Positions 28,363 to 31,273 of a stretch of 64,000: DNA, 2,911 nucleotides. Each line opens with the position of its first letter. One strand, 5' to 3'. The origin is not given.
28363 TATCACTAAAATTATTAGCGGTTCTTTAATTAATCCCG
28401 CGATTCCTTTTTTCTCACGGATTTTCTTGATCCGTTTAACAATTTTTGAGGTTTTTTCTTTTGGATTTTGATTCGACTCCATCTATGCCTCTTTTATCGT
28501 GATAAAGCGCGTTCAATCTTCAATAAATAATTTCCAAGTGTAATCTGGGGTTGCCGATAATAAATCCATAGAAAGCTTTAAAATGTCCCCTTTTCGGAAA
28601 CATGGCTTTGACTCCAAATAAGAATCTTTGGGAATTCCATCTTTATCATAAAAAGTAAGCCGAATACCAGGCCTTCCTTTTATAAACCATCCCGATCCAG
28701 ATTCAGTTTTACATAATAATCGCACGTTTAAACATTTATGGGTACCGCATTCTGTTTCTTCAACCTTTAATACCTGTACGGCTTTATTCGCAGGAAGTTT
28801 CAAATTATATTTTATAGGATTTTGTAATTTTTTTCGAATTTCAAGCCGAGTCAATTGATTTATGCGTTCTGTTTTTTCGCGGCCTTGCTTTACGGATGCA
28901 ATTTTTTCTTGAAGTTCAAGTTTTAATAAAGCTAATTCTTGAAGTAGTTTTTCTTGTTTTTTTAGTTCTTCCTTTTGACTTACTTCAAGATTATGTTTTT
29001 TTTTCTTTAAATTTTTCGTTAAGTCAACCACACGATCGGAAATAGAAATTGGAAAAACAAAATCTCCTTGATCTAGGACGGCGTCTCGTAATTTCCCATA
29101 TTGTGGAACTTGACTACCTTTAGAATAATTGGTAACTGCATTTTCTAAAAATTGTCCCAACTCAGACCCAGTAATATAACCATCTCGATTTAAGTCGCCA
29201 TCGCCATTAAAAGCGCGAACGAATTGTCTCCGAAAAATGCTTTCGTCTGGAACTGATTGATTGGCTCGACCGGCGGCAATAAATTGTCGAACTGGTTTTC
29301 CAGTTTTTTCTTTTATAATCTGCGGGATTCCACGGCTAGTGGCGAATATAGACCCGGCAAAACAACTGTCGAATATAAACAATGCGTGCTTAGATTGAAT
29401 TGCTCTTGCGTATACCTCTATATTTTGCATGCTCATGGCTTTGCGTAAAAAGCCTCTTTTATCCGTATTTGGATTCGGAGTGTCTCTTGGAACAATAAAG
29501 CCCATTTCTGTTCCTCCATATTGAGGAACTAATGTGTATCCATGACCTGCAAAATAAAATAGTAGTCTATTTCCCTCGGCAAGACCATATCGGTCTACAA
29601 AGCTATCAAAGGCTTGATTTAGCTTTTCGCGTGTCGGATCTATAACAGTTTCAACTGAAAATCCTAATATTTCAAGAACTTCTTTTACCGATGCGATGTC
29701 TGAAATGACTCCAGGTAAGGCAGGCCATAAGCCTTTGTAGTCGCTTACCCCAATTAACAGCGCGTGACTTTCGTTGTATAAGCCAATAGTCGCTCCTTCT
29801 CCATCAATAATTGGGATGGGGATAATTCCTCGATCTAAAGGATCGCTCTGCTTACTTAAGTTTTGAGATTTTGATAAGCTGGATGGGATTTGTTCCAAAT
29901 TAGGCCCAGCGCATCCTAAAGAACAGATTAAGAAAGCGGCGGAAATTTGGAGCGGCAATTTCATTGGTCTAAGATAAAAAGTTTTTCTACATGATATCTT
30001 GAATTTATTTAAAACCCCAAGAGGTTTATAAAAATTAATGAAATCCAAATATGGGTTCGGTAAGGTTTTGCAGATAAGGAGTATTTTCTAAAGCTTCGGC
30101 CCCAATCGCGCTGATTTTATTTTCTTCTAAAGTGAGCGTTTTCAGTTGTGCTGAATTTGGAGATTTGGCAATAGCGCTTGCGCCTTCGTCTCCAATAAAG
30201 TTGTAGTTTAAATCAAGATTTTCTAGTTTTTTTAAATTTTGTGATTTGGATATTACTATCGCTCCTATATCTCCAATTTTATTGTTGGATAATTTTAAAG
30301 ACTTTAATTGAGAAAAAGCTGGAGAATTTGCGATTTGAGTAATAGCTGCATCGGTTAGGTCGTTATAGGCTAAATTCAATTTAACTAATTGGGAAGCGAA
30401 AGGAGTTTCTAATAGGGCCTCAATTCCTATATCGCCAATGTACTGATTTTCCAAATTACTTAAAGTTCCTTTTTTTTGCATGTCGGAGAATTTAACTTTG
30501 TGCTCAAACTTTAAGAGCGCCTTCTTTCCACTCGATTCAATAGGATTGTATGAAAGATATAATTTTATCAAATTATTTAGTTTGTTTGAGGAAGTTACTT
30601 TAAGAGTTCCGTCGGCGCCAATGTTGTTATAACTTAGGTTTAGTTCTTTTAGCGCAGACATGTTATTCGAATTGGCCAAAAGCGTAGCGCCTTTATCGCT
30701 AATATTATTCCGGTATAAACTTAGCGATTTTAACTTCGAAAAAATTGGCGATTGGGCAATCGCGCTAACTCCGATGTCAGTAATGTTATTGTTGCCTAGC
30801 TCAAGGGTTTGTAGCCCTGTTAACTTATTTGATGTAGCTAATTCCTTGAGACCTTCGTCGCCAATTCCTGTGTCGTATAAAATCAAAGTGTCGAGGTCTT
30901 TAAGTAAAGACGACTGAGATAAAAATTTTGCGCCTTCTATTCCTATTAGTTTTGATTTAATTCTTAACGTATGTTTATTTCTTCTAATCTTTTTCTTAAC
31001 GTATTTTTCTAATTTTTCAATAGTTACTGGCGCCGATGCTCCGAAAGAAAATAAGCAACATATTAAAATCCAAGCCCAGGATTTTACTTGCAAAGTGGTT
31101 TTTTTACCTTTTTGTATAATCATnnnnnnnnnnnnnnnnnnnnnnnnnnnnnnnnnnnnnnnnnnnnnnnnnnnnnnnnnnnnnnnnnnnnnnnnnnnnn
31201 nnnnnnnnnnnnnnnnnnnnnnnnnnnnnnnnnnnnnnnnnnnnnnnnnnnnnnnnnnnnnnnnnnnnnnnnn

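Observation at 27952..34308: Co-directional module of exported NHL propeller, two RNI/NLR-type LRR proteins and a lipoprotein caspase, ending in a CheW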

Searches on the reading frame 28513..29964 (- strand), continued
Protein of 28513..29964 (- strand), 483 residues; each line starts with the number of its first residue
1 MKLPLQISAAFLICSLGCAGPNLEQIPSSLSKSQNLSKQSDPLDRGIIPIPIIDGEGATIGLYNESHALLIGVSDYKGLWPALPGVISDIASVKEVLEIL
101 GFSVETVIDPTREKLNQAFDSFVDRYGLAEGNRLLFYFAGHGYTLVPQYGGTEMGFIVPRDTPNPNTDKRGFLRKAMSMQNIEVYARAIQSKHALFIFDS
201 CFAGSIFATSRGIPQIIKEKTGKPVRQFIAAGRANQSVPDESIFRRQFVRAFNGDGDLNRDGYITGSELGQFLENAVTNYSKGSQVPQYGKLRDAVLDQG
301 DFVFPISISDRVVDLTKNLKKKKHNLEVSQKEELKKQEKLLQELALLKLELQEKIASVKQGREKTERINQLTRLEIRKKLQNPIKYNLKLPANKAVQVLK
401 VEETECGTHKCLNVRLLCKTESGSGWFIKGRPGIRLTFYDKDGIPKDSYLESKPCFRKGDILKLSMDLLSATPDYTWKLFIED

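Call 45: fold_search(model_id=the predicted structure, library=pdb)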
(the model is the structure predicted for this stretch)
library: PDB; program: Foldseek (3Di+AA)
matches with E <= 10: 1088; with E <= 0.001: 186
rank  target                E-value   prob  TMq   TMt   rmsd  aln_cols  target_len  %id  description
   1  8v4x_C                1.2e-10  1.00  0.31  0.40   9.4       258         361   20  Structure of MALT1 in complex with an allosteric inhibitor (released 2024-05-01)
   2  8v4x_B                1.9e-10  1.00  0.31  0.40   9.5       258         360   22  Structure of MALT1 in complex with an allosteric inhibitor (released 2024-05-01)
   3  7a41_B                2.6e-10  1.00  0.30  0.39  13.3       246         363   20  MALT1 in complex with a NVS-MALT1 chemical probe (released 2020-12-02)
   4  3v4o_A                2.8e-10  1.00  0.30  0.59   9.6       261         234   21  Human MALT1 (caspase domain) in complex with an irreversible peptidic inhibitor (released 2012-03-14)
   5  4i1p_C                3.1e-10  1.00  0.31  0.38  10.3       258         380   20  Human MALT1 (caspase-IG3) in complex with activity based-probe (released 2014-07-09)
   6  8v4x_D                3.7e-10  1.00  0.31  0.40   8.7       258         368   22  Structure of MALT1 in complex with an allosteric inhibitor (released 2024-05-01)
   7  3uo8_B                3.7e-10  1.00  0.30  0.39   8.0       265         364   21  Crystal structure of the MALT1 paracaspase (P1 form) (released 2011-12-21)
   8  8v4x_A                5.3e-10  1.00  0.30  0.39   9.9       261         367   21  Structure of MALT1 in complex with an allosteric inhibitor (released 2024-05-01)
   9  4i1p_A                6.7e-10  1.00  0.31  0.39   9.2       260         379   22  Human MALT1 (caspase-IG3) in complex with activity based-probe (released 2014-07-09)
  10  9mkd_A                7.6e-10  1.00  0.24  0.32   2.8       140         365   30  Crystal structure of MALT1 in complex with an allosteric inhibitor (released 2025-10-29)
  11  7pav_B                7.6e-10  1.00  0.31  0.39  10.3       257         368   22  MALT1 in complex with compound 1 (released 2021-11-17)
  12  8v4x_E                9.1e-10  1.00  0.31  0.40  10.4       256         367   21  Structure of MALT1 in complex with an allosteric inhibitor (released 2024-05-01)
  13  9mkc_B                1.0e-09  1.00  0.25  0.33   2.3       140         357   29  Crystal structure of MALT1 in complex with an allosteric inhibitor (released 2025-10-29)
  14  7paw_B                1.0e-09  1.00  0.31  0.40   9.5       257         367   22  MALT1 in complex with compound 1 (released 2021-11-17)
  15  6h4a                  1.2e-09  1.00  0.29  0.38  12.4       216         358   22  Human MALT1(329-728) in complex with MLT-748 (released 2019-02-13)
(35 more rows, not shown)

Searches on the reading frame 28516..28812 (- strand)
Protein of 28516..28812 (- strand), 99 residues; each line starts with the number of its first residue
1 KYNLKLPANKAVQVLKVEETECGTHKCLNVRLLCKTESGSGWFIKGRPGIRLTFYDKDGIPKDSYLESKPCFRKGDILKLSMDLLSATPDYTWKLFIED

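Call 54: search_protein_representatives(protein=window:28516-28812:-)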
Query: 99 residues. Proteins with E-value up to 0.001 (for the whole library): 2; up to 1e-10: 1; up to 1e-30: 1. The best 2 are listed.
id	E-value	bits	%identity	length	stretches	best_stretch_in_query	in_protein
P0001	3.4e-61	219.7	100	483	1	1-99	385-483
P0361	6.9e-04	35.7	36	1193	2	73-97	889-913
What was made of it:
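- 28516..28812 (-): Orphan C-terminal domain of the caspase (residues 385-483). No homologue outside its own cluster among 1.84 billion representative proteins (call 54).
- The caspase's C-terminal domain is unique to this clade (call 54).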

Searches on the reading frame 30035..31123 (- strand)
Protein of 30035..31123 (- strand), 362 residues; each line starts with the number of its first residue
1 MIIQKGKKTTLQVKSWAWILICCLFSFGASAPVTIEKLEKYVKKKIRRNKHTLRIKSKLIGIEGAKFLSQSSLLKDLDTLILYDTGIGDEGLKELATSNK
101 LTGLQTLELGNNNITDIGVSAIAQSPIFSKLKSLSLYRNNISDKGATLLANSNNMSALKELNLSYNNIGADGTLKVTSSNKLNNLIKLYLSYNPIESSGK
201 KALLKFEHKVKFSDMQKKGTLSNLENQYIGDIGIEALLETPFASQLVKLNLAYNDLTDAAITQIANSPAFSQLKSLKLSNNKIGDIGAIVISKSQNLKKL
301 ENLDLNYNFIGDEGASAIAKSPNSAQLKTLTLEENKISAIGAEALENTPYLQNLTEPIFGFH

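Call 3: search_protein_families(library=pfam, proteins=[window:30035-31123:-], max_evalue=0.01)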
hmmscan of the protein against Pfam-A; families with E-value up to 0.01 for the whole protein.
window:30035-31123:- (362 aa): 7 families
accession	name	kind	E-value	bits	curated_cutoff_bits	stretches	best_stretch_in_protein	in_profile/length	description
PF13516.12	LRR_6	-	2.6e-32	108.7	23.4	3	298-319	3-24/24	Leucine Rich repeat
PF12799.13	LRR_4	-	1.8e-18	66.6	27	5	272-312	2-38/44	Leucine Rich repeats (2 copies)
PF00560.39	LRR_1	-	1.2e-16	57.6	20.6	0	104-123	2-21/23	Leucine Rich Repeat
PF13855.12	LRR_8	-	1.4e-14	54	27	2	103-168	2-61/61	Leucine rich repeat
PF14580.12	LRR_9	-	1.4e-06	28.4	30.5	0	255-303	48-93/175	Leucine-rich repeat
PF07723.19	LRR_2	-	9.7e-06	26.4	20.9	0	130-144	1-15/26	Leucine Rich Repeat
PF24758.1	LRR_At5g56370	-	6.9e-05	23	27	0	71-167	7-97/227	FBD-associated F-box protein At5g56370, LRR repeats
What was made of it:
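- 30035..31123 (-): LRR2: a second exported LRR_6 protein (362 aa). The stop of LRR1 abuts its ATG (TAAATG). Pfam LRR_6 3e-32 (call 3).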

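Call 30: search_protein_families(library=ncbifam, proteins=[window:30035-31123:-], max_evalue=0.01)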
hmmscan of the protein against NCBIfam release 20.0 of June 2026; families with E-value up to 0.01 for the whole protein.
window:30035-31123:- (362 aa): 3 families
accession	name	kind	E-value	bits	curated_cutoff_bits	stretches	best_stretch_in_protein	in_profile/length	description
NF038076.1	fam_STM4015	hypoth_equivalog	1.1e-27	96.9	275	2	87-176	164-253/290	STM4015 family protein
NF033190.2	inl_like_NEAT_1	exception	1.4e-06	26.9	1275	1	74-259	262-431/754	NEAT domain-containing leucine-rich repeat protein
NF047743.1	CG0192_fam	hypoth_equivalog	0.0083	16.1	120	0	177-210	45-78/113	CG0192 family protein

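Call 31: search_protein_families(library=padloc, proteins=[window:30035-31123:-], max_evalue=0.01)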
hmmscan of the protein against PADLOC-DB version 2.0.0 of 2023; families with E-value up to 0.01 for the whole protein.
window:30035-31123:- (362 aa): 0 families
